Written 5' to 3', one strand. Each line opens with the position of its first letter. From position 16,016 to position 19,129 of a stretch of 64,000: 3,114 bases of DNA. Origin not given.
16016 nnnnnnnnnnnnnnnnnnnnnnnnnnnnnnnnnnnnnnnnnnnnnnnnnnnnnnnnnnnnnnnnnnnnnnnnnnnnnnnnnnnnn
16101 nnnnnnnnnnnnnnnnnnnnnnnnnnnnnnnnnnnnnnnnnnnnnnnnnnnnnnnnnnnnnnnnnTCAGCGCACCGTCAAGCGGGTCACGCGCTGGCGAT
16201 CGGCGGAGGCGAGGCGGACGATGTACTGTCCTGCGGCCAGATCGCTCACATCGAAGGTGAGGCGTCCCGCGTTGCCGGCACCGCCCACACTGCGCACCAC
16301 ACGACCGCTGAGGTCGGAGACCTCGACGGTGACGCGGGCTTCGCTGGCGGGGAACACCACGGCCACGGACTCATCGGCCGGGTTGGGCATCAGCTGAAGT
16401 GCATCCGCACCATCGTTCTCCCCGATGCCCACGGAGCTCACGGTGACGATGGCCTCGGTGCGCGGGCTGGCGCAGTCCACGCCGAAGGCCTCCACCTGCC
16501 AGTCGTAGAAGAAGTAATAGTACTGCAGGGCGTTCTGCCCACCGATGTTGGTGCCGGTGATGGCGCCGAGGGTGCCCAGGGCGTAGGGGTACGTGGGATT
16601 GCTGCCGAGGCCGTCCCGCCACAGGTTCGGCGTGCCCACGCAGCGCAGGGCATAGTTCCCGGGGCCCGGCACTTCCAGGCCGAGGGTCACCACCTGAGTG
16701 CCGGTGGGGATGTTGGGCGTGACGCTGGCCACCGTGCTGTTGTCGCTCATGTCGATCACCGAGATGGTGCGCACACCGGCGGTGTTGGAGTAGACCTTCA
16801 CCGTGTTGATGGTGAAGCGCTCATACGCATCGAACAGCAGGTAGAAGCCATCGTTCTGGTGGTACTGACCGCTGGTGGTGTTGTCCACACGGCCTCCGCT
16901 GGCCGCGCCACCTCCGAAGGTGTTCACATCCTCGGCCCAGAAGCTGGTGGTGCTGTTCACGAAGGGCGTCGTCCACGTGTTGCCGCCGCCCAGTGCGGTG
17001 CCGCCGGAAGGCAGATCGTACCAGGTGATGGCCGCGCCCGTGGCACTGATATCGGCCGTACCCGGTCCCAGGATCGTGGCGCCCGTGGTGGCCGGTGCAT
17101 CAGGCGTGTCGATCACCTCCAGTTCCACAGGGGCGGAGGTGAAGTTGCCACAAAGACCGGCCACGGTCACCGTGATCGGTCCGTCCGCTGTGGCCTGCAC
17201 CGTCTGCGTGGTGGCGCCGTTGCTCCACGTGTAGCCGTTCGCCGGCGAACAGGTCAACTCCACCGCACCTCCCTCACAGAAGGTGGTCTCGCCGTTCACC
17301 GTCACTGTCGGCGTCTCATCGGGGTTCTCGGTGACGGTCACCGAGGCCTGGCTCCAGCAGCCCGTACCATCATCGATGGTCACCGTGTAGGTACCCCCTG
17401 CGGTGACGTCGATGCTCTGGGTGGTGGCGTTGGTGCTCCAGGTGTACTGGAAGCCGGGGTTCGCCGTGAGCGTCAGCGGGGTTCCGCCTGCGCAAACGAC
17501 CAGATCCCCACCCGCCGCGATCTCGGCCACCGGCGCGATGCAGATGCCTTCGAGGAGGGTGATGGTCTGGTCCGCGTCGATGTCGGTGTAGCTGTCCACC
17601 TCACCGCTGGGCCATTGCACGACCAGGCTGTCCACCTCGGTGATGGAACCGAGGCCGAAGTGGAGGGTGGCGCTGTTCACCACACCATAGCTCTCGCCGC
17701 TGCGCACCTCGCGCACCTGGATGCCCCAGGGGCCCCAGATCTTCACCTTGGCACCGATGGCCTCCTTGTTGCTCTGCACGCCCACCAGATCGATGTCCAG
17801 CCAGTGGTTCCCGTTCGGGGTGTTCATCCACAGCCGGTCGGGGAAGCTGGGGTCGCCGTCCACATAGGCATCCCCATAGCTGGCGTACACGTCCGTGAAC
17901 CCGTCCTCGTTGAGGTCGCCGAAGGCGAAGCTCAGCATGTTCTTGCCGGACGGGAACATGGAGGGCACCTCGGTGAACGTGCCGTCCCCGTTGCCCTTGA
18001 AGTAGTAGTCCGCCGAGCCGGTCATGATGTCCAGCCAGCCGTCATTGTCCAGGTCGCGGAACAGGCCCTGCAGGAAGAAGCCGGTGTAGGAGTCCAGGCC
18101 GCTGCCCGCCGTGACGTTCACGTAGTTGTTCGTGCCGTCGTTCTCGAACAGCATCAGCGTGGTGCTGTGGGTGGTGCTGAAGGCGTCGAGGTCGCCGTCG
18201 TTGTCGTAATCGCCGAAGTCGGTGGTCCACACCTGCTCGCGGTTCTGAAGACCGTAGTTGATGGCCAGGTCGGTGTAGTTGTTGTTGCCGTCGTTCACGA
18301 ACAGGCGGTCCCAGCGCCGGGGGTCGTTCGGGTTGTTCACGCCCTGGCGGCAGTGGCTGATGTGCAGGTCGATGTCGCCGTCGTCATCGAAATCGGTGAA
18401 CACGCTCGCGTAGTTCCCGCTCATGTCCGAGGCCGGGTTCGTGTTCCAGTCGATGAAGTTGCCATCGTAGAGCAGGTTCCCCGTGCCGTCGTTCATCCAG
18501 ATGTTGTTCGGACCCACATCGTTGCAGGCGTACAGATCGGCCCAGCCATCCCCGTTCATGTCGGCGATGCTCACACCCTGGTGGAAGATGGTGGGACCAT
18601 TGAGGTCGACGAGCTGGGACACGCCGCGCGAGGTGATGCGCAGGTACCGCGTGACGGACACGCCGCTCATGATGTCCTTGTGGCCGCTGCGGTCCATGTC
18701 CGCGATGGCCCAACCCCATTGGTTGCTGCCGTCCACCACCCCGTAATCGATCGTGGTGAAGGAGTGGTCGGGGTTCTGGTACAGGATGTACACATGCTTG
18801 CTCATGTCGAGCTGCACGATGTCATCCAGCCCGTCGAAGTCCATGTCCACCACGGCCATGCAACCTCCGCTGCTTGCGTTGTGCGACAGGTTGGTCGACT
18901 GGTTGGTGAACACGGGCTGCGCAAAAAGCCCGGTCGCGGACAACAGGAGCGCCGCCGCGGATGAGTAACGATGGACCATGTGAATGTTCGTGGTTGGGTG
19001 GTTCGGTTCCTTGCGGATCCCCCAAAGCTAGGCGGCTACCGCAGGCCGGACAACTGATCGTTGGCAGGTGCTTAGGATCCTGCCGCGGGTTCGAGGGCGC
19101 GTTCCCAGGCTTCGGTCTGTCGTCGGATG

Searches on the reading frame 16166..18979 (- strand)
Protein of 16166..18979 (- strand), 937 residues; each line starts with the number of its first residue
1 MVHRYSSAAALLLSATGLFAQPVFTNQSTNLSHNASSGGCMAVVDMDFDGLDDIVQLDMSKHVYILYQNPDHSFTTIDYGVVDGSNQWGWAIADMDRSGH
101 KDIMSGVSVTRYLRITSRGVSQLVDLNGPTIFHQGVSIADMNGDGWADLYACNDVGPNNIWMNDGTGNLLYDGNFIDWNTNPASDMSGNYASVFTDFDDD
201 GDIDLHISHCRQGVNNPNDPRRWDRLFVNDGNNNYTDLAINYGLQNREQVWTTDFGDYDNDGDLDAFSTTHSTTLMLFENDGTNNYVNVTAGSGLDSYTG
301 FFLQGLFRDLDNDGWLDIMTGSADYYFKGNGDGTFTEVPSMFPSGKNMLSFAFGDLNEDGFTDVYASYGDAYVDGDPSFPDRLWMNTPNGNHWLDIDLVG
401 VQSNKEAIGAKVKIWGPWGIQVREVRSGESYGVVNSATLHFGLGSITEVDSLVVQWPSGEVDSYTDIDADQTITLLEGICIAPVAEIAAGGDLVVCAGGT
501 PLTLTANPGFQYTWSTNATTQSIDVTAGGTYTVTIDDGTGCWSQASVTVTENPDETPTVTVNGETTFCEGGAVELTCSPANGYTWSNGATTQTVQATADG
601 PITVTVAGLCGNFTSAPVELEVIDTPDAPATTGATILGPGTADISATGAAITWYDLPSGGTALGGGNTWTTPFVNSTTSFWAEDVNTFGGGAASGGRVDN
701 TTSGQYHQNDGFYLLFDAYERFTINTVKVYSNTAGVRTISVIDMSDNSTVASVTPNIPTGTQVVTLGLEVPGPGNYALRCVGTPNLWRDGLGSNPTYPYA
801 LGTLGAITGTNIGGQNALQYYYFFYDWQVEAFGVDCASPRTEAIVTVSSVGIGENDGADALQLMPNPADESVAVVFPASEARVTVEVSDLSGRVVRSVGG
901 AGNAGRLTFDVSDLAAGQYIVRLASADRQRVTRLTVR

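Call 78: search_protein_families(library=ncbifam, proteins=[window:16166-18979:-], max_evalue=0.01)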
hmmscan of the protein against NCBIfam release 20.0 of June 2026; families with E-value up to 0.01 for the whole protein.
window:16166-18979:- (937 aa): 1 family
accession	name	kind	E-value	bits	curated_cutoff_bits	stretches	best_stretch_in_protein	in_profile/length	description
TIGR04183.1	Por_Secre_tail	domain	1.9e-12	46.9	23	1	865-936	3-71/72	T9SS type A sorting domain-containing protein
